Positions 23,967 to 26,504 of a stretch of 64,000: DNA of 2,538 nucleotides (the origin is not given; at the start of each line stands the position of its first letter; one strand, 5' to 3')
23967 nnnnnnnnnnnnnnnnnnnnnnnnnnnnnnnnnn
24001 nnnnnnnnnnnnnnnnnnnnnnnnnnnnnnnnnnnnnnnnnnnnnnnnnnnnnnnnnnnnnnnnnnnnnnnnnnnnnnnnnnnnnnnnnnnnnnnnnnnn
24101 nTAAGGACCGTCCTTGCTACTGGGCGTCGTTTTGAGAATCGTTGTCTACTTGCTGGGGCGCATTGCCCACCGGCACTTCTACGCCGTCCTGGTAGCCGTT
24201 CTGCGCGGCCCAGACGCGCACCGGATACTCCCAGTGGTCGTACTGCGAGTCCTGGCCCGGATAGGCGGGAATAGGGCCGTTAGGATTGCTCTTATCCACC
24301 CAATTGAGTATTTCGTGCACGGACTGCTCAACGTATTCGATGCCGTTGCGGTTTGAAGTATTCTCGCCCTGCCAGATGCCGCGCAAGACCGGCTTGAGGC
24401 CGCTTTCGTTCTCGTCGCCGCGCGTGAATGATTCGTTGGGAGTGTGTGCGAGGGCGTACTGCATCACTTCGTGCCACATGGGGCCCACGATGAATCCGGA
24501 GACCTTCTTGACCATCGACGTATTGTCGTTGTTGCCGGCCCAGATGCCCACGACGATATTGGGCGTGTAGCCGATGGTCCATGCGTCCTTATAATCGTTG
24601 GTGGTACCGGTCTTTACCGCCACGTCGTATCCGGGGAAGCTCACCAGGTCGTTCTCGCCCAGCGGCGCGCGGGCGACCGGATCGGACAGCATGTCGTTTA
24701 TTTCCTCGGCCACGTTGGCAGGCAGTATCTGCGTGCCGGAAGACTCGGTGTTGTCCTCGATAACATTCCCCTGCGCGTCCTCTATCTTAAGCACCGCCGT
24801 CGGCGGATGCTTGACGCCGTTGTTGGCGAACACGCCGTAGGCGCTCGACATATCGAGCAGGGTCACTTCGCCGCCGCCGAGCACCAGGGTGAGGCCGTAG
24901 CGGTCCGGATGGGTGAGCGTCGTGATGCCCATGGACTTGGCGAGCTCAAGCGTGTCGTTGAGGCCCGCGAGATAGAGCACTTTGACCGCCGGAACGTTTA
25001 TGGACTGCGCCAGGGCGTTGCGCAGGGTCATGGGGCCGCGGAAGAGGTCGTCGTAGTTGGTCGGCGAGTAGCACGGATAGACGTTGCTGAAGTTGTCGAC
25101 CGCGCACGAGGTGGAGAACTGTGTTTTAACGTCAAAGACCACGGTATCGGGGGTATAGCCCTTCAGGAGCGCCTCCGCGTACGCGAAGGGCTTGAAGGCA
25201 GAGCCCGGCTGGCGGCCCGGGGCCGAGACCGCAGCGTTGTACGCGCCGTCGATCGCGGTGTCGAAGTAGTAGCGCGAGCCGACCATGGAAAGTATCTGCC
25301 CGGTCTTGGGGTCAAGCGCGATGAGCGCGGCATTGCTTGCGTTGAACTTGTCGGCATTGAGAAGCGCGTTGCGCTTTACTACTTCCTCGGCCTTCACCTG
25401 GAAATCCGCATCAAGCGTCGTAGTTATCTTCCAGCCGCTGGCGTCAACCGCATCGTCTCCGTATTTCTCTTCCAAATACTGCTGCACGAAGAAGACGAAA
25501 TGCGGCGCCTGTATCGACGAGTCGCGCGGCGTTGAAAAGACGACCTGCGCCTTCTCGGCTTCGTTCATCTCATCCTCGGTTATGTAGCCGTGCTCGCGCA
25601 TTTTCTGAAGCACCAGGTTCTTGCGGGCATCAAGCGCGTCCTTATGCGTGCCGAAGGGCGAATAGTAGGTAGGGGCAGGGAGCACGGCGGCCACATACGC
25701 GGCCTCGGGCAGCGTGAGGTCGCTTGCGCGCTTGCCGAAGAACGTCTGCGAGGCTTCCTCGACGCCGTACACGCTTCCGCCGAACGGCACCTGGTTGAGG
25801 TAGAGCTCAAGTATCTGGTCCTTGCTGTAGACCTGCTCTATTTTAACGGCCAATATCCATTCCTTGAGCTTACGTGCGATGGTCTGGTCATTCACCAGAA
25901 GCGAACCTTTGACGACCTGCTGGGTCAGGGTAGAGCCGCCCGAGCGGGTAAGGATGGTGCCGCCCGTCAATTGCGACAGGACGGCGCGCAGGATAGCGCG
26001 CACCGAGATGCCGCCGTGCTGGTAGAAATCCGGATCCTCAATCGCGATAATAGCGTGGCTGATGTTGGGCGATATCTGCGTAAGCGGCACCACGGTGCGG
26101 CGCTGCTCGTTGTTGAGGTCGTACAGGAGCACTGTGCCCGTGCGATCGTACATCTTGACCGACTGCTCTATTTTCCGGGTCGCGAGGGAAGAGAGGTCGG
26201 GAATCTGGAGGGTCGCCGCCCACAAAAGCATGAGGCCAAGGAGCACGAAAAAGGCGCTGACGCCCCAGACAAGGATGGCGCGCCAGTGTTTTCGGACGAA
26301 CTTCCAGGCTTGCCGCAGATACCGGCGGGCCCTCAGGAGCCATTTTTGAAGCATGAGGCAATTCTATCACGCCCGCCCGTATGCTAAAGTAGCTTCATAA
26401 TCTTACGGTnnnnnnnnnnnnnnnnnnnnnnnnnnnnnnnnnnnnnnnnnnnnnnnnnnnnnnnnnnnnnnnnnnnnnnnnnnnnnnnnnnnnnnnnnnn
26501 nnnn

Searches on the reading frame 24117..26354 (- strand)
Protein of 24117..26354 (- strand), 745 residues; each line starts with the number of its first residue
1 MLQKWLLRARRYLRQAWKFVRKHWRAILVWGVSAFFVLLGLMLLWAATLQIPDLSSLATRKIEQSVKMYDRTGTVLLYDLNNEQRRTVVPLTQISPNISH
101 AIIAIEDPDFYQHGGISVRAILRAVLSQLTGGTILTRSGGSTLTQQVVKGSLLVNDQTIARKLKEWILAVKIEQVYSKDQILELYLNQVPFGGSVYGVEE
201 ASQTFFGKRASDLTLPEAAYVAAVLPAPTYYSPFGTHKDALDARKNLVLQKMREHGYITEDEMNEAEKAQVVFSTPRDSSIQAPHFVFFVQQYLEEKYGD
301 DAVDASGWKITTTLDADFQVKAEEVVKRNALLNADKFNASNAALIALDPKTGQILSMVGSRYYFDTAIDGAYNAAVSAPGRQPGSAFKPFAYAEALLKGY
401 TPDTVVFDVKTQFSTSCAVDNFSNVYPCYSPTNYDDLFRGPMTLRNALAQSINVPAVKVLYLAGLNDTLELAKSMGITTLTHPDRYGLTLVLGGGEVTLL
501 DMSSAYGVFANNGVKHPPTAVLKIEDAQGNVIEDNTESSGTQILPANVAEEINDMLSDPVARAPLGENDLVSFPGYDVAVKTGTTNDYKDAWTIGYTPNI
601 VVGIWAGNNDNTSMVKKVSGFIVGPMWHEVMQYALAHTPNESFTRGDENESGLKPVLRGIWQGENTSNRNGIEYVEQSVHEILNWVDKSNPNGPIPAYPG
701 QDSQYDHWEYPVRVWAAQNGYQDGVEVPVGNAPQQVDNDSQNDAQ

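Call 57: search_protein_families(library=pfam, proteins=[window:24117-26354:-], max_evalue=0.01)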
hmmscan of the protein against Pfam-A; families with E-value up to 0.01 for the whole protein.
window:24117-26354:- (745 aa): 2 families
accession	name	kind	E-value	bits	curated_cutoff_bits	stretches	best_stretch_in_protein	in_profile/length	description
PF00912.28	Transgly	-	6.6e-60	202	27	1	78-252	6-177/178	Transglycosylase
PF00905.27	Transpeptidase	-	1.2e-25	90.8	22.1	1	344-612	3-281/299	Penicillin binding protein transpeptidase domain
